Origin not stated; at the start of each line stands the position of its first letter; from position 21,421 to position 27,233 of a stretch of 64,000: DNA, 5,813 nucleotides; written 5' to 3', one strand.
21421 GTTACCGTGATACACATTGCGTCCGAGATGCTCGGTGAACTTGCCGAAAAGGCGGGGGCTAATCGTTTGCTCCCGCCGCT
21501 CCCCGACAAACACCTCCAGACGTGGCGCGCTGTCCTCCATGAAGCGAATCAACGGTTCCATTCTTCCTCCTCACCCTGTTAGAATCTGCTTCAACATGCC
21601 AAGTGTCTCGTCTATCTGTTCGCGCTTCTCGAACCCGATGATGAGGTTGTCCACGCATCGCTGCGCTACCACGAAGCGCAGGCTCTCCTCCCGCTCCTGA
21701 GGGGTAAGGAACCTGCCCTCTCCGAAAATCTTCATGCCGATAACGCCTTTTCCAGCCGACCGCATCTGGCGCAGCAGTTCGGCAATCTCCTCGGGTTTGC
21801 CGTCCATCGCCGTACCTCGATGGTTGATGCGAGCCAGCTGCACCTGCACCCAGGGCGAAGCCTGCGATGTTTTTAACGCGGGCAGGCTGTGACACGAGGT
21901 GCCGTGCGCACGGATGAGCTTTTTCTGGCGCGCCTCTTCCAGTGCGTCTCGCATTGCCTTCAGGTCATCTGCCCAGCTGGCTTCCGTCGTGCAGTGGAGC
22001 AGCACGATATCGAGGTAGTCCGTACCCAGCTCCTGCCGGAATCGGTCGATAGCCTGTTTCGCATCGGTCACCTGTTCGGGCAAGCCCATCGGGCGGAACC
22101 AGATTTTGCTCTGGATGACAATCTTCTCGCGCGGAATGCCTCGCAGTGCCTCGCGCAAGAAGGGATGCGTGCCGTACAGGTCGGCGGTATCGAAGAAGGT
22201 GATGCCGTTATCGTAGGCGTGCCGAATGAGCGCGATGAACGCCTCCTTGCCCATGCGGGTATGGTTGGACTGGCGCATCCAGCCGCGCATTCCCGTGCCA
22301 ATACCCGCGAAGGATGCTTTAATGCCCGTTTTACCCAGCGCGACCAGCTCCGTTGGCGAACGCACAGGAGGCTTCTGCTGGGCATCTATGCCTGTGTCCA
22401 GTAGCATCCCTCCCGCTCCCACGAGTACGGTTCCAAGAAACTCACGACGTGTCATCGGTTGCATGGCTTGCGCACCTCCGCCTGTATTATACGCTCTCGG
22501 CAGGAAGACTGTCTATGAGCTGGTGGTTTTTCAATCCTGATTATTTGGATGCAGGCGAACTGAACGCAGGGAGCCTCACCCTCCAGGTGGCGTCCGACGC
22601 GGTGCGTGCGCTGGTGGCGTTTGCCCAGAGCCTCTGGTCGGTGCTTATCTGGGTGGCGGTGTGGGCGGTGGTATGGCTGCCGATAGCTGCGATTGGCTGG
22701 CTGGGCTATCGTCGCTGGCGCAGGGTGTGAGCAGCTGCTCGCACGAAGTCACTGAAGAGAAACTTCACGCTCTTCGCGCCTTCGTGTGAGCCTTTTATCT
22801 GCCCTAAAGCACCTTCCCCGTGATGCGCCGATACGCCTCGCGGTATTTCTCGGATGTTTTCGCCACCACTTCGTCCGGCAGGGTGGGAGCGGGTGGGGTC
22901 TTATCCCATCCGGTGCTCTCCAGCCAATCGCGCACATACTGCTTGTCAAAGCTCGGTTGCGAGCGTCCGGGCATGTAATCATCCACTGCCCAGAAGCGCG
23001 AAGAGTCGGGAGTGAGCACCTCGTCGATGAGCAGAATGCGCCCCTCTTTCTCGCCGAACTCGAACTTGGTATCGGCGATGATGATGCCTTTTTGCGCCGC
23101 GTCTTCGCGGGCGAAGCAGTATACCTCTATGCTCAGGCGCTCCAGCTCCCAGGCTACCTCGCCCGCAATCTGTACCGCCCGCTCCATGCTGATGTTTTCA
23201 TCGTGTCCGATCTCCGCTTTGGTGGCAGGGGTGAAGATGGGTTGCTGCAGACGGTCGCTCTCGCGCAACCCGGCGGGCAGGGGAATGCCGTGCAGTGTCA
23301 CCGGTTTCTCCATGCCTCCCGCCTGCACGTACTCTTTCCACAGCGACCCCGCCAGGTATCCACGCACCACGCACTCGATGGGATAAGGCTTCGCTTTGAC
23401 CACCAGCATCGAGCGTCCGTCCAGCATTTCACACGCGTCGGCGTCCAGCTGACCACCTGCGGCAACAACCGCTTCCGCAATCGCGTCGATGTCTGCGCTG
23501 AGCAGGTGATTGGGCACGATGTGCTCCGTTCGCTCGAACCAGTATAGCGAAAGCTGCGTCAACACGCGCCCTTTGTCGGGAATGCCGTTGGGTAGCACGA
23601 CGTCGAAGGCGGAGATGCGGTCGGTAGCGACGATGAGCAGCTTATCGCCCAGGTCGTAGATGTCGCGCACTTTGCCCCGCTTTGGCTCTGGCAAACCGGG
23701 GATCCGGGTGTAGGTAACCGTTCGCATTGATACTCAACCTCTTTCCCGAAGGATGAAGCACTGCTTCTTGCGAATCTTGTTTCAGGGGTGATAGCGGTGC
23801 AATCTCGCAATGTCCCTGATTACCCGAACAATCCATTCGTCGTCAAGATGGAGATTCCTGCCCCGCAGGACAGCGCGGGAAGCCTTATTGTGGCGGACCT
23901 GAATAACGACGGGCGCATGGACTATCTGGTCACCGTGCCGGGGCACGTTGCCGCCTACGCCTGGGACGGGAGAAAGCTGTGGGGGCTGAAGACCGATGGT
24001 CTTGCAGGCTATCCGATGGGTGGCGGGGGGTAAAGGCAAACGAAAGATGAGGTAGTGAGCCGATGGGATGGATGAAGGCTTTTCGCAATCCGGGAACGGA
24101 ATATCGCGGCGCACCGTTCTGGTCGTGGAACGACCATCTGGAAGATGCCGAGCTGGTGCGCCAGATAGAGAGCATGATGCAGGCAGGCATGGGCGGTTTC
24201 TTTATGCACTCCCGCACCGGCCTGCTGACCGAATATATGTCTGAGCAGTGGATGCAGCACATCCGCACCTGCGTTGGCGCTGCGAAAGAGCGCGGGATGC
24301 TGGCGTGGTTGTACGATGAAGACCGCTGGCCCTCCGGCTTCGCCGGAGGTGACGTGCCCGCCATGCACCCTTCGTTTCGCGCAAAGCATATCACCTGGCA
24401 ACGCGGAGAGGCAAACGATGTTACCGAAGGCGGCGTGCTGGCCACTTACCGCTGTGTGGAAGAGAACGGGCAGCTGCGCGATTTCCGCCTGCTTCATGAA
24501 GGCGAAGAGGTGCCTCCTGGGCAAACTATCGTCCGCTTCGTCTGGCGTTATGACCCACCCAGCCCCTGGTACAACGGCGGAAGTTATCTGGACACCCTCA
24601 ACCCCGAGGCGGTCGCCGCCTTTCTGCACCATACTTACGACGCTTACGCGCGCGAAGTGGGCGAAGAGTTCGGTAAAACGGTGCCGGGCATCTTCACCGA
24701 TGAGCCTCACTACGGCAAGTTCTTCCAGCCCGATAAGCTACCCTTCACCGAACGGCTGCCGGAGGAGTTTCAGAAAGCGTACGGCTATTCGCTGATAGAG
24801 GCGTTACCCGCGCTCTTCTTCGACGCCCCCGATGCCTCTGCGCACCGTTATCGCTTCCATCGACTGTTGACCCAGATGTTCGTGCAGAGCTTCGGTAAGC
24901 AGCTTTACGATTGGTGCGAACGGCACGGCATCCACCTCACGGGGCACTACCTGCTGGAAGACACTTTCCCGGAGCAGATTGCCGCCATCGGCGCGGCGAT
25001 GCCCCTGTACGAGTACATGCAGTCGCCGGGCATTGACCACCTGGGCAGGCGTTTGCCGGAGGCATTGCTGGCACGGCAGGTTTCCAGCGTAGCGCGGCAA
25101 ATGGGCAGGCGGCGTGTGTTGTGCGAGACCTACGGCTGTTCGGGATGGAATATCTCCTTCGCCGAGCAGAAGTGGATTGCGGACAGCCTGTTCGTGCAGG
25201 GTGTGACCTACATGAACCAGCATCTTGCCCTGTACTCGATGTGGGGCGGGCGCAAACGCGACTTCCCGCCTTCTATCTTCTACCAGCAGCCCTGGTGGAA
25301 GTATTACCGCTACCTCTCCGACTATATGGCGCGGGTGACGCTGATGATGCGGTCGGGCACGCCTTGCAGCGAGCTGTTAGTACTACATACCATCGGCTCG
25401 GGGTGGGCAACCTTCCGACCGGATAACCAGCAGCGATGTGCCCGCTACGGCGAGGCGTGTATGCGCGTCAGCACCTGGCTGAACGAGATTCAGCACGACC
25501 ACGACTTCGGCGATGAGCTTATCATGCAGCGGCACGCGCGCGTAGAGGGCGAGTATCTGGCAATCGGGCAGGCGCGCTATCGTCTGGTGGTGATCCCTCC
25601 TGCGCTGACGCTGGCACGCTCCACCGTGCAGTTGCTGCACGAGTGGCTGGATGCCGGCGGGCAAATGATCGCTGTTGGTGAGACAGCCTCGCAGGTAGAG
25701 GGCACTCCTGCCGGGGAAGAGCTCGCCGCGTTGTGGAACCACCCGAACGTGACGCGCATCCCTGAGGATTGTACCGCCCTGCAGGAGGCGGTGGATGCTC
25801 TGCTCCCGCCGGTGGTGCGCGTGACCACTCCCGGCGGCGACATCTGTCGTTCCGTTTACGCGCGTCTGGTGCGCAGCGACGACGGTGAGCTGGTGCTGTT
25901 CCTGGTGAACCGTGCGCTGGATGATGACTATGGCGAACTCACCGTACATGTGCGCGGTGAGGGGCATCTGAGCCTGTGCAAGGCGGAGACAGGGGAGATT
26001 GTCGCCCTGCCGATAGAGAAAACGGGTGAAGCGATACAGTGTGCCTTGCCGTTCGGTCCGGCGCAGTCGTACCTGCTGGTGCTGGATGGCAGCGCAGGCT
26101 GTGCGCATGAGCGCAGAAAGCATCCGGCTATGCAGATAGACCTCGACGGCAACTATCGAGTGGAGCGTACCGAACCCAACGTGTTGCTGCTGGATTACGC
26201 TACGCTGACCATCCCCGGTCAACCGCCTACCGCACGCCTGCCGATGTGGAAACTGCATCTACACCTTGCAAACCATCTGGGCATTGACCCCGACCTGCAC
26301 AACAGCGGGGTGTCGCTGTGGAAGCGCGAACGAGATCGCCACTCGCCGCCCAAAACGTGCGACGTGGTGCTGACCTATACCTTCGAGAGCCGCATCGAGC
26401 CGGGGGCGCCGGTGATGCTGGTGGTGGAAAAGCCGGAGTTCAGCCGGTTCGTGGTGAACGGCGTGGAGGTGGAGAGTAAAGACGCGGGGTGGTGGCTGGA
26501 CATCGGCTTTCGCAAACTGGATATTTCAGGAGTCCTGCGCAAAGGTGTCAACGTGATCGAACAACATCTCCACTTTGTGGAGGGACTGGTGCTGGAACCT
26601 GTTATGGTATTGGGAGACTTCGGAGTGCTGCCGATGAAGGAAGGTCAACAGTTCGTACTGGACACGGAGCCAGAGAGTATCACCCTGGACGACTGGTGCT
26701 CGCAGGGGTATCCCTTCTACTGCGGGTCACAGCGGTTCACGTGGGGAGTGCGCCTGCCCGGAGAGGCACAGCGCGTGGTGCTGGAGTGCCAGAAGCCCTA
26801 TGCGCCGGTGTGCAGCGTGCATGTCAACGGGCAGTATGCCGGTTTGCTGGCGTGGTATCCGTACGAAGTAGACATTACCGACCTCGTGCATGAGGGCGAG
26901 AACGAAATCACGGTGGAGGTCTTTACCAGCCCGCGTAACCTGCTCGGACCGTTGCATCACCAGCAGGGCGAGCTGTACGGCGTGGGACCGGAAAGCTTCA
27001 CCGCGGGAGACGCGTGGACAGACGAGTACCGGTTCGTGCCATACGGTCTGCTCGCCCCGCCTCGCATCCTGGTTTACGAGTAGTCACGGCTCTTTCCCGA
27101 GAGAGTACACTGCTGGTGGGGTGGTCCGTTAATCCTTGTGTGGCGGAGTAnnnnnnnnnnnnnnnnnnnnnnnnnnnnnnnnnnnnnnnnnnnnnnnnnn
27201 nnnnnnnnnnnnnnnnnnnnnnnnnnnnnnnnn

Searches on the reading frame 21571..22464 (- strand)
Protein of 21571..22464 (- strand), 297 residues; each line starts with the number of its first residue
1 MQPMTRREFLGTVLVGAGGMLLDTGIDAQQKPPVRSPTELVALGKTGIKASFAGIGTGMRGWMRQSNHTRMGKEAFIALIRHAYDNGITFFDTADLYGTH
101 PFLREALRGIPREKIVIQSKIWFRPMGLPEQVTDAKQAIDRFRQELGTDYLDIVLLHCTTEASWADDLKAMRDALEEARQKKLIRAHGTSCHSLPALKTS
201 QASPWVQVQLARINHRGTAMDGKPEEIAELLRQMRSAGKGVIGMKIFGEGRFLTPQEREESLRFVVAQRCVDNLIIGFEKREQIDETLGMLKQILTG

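Call 52: search_protein_families(library=pfam, proteins=[window:21571-22464:-], max_evalue=0.0001)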
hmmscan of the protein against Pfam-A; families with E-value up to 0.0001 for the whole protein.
window:21571-22464:- (297 aa): 1 family
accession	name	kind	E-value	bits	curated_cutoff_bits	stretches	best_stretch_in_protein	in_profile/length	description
PF00248.27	Aldo_ket_red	-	1.2e-23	84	24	1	61-259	8-204/291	Aldo/keto reductase family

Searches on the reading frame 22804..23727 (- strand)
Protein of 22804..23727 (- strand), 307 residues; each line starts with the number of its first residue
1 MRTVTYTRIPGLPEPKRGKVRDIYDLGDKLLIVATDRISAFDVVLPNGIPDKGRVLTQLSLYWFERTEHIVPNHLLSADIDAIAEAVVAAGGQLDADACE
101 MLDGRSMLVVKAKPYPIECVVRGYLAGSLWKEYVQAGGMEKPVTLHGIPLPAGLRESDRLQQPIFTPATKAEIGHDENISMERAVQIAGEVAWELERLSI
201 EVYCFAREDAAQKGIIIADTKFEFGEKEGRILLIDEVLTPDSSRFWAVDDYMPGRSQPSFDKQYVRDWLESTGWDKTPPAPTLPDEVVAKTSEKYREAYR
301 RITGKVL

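Call 52: search_protein_families(library=pfam, proteins=[window:22804-23727:-], max_evalue=0.0001)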
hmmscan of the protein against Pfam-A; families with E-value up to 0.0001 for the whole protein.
window:22804-23727:- (307 aa): 1 family
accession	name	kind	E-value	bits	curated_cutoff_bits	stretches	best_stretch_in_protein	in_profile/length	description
PF01259.24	SAICAR_synt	-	1.8e-75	254.2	20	1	16-278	3-230/233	SAICAR synthetase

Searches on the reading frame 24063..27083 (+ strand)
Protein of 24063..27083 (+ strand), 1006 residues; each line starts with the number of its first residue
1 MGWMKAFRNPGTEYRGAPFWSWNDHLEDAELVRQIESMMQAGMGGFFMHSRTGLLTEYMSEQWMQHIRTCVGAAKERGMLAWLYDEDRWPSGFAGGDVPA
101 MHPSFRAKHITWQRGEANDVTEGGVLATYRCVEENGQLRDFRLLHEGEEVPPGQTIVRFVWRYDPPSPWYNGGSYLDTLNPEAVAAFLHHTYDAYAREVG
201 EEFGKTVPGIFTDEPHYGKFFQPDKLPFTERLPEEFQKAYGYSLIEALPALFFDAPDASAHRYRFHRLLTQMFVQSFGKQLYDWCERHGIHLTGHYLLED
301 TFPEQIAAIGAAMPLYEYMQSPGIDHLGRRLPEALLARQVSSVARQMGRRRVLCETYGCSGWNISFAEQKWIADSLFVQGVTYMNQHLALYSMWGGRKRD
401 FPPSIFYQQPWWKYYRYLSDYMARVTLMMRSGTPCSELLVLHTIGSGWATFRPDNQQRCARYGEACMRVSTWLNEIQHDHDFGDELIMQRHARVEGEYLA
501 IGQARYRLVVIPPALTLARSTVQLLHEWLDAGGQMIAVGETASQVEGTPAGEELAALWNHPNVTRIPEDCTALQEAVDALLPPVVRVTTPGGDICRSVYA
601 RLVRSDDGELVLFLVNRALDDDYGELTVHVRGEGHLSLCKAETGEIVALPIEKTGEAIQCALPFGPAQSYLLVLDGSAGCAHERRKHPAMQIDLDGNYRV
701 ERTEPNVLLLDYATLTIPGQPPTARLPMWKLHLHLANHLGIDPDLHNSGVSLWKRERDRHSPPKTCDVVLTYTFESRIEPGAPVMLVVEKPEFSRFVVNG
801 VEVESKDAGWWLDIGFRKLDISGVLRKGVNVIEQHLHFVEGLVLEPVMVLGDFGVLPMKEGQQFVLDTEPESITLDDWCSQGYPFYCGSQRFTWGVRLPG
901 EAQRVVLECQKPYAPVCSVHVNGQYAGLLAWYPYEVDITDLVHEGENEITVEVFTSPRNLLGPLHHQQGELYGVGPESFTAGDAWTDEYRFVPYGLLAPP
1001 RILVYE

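Call 52: search_protein_families(library=pfam, proteins=[window:24063-27083:+], max_evalue=0.0001)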
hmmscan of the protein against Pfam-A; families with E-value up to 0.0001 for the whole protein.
window:24063-27083:+ (1006 aa): 1 family
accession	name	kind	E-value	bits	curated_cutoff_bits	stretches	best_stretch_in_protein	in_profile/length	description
PF17132.9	Glyco_hydro_106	-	3.1e-14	52.9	29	1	171-537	263-624/743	alpha-L-rhamnosidase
